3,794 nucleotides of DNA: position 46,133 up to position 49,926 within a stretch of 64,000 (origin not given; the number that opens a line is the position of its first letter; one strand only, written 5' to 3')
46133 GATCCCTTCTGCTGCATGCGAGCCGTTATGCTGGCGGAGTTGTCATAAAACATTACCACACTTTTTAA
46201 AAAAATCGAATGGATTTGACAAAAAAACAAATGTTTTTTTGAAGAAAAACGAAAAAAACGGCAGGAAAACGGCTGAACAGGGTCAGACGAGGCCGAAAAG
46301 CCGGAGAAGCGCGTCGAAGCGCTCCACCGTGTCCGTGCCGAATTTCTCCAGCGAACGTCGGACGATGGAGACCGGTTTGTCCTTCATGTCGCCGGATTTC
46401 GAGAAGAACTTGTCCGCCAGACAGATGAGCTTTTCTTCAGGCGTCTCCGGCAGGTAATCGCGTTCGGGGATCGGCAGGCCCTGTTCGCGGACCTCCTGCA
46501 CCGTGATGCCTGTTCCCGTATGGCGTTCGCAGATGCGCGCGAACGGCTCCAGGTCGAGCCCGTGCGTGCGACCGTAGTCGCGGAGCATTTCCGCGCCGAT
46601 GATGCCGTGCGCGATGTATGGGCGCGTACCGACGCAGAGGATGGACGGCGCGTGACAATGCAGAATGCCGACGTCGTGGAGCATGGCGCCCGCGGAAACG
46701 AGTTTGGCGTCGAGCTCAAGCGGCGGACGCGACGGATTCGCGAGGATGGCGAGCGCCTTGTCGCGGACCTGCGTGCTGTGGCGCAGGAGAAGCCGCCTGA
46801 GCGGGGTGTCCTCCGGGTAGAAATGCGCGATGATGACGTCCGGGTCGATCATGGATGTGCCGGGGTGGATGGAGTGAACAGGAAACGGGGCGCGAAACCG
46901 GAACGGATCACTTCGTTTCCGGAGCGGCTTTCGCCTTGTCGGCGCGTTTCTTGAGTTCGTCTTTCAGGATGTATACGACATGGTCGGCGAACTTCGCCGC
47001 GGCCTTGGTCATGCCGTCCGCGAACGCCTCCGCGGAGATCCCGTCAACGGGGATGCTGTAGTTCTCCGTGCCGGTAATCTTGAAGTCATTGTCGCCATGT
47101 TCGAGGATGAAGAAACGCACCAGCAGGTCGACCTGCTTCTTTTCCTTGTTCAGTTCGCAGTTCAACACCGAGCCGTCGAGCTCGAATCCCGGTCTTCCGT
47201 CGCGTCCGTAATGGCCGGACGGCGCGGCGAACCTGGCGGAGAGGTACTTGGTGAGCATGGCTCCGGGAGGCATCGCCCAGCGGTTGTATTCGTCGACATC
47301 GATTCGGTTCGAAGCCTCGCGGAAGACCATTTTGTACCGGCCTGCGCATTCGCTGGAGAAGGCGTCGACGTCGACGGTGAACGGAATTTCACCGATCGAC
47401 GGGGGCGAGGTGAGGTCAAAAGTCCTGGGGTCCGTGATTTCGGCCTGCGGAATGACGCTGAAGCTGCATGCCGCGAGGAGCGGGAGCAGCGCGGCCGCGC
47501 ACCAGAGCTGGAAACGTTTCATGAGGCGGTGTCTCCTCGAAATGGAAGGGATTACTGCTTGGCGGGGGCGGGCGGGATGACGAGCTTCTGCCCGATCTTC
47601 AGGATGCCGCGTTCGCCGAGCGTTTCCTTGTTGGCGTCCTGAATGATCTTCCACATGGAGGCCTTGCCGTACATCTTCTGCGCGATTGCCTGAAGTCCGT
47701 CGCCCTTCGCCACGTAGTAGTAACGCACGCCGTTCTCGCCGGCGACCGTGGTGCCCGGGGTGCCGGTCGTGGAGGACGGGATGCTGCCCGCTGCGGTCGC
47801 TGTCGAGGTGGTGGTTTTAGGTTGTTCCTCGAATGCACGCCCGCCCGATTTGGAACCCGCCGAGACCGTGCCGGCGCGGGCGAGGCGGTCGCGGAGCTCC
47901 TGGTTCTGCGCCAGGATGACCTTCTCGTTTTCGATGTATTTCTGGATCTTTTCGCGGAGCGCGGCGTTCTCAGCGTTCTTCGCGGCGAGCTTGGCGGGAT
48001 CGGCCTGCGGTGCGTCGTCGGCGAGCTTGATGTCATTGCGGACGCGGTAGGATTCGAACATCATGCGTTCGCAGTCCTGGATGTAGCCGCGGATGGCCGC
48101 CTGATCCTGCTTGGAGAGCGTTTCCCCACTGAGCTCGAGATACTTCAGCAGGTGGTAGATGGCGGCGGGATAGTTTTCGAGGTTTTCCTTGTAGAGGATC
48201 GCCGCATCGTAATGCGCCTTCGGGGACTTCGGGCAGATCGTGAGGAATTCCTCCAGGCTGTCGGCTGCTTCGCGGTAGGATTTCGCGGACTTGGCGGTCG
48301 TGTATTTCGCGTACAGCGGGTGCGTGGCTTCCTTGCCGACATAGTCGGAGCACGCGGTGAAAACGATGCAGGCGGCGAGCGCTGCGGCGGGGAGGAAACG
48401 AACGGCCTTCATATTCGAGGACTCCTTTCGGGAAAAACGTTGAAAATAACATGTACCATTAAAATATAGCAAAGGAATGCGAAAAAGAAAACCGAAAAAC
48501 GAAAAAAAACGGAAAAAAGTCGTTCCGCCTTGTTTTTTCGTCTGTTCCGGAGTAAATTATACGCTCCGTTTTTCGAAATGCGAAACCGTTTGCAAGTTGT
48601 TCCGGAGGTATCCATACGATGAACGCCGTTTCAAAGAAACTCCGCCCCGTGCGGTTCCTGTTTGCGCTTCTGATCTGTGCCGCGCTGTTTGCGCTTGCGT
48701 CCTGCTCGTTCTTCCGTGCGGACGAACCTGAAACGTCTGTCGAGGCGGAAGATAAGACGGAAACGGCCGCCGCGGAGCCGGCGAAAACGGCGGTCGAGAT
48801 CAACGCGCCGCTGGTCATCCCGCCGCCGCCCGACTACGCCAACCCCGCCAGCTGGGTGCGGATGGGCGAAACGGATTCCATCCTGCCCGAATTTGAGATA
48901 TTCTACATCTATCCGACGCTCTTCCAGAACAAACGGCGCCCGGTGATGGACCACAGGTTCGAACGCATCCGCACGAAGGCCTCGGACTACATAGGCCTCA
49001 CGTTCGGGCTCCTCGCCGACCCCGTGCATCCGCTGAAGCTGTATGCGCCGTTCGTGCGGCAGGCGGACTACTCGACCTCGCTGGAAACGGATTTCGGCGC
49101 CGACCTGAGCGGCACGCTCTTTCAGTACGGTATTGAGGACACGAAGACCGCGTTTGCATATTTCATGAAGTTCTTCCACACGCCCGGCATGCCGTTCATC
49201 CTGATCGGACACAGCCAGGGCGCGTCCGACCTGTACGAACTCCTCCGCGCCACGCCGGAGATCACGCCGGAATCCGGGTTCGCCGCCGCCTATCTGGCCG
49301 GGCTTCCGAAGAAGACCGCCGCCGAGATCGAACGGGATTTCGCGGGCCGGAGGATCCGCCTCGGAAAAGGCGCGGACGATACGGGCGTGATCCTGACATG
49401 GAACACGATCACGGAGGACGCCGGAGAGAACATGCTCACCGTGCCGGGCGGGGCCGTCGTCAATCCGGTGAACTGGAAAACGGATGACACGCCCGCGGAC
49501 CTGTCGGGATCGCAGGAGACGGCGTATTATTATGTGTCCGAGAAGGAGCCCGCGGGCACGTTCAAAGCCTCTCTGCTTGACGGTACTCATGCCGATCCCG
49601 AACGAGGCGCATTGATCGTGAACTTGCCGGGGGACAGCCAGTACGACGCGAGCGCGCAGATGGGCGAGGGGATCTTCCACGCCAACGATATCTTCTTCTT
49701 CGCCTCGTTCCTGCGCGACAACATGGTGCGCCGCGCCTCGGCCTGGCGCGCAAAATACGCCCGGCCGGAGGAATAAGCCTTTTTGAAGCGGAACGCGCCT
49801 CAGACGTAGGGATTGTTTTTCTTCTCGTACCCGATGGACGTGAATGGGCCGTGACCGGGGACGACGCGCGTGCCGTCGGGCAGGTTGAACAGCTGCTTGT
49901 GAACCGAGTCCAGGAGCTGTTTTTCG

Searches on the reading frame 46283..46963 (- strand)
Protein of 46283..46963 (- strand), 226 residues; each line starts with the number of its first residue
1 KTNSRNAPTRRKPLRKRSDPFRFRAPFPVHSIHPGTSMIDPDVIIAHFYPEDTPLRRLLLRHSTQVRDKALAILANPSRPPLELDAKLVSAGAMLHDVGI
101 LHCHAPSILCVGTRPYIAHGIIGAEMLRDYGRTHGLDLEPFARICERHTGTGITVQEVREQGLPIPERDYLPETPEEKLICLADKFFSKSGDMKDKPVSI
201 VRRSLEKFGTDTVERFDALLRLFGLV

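Call 19: search_protein_families(library=pfam, proteins=[window:46283-46963:-], max_evalue=0.001)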
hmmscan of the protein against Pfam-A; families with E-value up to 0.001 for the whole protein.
window:46283-46963:- (226 aa): 1 family
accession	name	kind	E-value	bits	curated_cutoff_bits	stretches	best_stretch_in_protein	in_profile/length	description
PF01966.28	HD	-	7.6e-10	39.5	22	1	61-186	3-113/116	HD domain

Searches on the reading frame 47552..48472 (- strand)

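Call 19: search_protein_families(library=pfam, proteins=[window:47552-48472:-], max_evalue=0.001)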
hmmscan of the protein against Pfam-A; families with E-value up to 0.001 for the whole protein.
window:47552-48472:- (306 aa): 1 family
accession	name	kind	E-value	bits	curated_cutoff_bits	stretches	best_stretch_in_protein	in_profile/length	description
PF01476.26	LysM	-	8.7e-05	22.8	20.9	1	252-300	1-43/43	LysM domain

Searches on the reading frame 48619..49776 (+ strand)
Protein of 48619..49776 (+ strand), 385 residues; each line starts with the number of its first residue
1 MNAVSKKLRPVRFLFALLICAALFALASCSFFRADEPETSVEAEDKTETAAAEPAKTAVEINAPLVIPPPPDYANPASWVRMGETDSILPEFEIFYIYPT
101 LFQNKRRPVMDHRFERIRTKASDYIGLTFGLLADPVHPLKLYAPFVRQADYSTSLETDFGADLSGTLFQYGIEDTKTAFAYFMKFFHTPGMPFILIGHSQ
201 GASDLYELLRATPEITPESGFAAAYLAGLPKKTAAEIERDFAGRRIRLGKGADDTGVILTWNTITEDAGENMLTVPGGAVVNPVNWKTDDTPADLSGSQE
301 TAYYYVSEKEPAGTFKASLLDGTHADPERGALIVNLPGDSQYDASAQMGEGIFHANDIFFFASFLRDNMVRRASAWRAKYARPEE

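Call 19: search_protein_families(library=pfam, proteins=[window:48619-49776:+], max_evalue=0.001)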
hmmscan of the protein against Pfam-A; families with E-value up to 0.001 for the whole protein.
window:48619-49776:+ (385 aa): 1 family
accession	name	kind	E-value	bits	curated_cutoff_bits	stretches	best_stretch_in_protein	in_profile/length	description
PF11288.14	DUF3089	-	1.1e-22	81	23.4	1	93-288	2-206/207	Protein of unknown function (DUF3089)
